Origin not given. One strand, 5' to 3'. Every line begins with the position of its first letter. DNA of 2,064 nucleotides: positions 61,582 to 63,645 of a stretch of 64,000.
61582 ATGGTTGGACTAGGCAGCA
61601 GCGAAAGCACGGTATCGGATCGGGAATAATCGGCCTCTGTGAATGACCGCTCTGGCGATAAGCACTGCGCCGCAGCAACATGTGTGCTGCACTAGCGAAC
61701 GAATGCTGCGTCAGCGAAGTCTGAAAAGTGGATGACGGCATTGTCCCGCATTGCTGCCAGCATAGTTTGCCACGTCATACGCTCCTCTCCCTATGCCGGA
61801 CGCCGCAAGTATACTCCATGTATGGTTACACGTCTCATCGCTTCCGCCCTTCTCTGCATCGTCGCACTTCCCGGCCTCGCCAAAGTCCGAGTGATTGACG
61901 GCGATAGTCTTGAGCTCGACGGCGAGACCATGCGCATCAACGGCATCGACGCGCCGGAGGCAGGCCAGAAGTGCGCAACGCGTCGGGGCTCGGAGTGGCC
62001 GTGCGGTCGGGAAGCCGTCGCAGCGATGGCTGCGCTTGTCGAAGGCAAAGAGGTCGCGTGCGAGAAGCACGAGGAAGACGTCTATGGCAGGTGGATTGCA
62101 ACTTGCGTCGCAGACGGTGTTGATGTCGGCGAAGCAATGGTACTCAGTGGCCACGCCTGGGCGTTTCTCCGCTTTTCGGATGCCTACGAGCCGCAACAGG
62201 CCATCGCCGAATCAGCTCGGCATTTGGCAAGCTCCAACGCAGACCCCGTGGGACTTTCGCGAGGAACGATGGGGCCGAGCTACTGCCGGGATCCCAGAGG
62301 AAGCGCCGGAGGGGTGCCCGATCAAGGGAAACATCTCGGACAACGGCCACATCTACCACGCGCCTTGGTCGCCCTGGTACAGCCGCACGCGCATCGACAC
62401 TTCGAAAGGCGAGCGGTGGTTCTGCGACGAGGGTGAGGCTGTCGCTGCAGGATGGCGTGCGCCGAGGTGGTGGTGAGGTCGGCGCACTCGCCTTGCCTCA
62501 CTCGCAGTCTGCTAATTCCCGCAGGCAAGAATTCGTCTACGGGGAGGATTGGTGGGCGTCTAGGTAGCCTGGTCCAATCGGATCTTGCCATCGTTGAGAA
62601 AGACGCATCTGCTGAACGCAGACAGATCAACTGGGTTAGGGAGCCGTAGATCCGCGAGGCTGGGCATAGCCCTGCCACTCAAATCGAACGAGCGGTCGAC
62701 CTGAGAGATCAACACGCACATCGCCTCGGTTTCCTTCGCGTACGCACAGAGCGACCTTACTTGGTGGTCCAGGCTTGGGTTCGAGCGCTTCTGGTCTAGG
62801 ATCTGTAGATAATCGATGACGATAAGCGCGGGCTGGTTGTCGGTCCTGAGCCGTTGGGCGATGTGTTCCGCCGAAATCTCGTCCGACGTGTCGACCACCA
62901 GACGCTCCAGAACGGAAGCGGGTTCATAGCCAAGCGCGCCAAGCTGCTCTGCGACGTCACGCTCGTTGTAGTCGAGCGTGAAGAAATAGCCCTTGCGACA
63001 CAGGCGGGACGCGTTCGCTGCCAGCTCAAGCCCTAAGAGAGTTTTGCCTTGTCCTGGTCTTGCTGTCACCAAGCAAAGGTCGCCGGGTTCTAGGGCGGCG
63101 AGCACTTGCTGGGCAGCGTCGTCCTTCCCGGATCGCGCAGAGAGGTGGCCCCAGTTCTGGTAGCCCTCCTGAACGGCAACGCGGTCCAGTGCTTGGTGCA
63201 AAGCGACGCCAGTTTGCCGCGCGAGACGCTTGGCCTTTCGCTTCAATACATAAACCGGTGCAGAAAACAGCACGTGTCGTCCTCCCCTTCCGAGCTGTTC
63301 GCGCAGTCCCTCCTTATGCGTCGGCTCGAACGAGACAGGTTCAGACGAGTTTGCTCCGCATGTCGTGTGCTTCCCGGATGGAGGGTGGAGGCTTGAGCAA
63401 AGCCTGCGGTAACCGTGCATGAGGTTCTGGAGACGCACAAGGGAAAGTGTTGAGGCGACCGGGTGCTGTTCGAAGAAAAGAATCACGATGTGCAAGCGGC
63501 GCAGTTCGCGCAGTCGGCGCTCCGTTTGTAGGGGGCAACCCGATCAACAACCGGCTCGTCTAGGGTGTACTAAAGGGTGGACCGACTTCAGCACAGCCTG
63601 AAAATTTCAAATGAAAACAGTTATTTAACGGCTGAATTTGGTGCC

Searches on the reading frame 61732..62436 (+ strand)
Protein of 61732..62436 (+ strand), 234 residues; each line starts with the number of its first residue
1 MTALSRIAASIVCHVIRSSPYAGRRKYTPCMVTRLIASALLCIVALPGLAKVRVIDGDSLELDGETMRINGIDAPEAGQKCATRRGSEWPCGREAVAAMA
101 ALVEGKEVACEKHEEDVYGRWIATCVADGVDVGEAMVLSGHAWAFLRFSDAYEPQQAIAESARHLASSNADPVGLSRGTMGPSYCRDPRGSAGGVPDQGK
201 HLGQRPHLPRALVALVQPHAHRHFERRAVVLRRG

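Call 10: search_protein_families(library=pfam, proteins=[window:61732-62436:+], max_evalue=0.001)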
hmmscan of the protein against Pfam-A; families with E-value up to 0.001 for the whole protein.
window:61732-62436:+ (234 aa): 1 family
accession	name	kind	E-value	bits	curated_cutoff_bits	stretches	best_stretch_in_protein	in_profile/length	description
PF00565.23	SNase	-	3.6e-10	40.7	21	1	67-156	2-88/107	Staphylococcal nuclease homologue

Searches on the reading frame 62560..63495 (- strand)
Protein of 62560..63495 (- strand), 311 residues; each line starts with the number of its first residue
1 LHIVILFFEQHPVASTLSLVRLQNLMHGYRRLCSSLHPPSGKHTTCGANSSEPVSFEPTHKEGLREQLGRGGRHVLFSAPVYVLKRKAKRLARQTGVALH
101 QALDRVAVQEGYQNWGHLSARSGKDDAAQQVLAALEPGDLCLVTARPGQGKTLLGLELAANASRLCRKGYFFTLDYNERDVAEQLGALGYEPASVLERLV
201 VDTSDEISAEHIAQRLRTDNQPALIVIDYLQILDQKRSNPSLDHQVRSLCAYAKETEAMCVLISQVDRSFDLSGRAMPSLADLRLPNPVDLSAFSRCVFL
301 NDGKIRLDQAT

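Call 10: search_protein_families(library=pfam, proteins=[window:62560-63495:-], max_evalue=0.001)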
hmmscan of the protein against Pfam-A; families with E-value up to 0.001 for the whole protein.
window:62560-63495:- (311 aa): 3 families
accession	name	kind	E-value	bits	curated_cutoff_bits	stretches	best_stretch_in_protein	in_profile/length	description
PF03796.21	DnaB_C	-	5.4e-18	65.7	27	2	199-284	104-196/255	DnaB-like helicase C terminal domain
PF06745.19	ATPase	-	2.9e-06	27.3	26.6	1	138-268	19-166/231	KaiC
PF13481.12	AAA_25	-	0.00083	19.5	27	0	135-236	30-158/195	AAA domain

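Call 71: search_protein_families(library=phrogs, proteins=[window:62560-63495:-], max_evalue=0.001)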
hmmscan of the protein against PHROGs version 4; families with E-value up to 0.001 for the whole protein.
window:62560-63495:- (311 aa): 4 families
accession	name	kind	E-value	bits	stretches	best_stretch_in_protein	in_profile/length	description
phrog_19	-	DNA, RNA and nucleotide metabolism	1.6e-14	54.7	1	135-284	350-522/621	DnaB-like replicative helicase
phrog_243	-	DNA, RNA and nucleotide metabolism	1.7e-12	47.9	1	205-284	126-209/273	DnaB-like replicative helicase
phrog_239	-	DNA, RNA and nucleotide metabolism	3e-06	27.4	1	135-283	355-537/801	DNA primase/helicase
phrog_11530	-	unknown function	7e-05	23.8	1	201-284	9-98/184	-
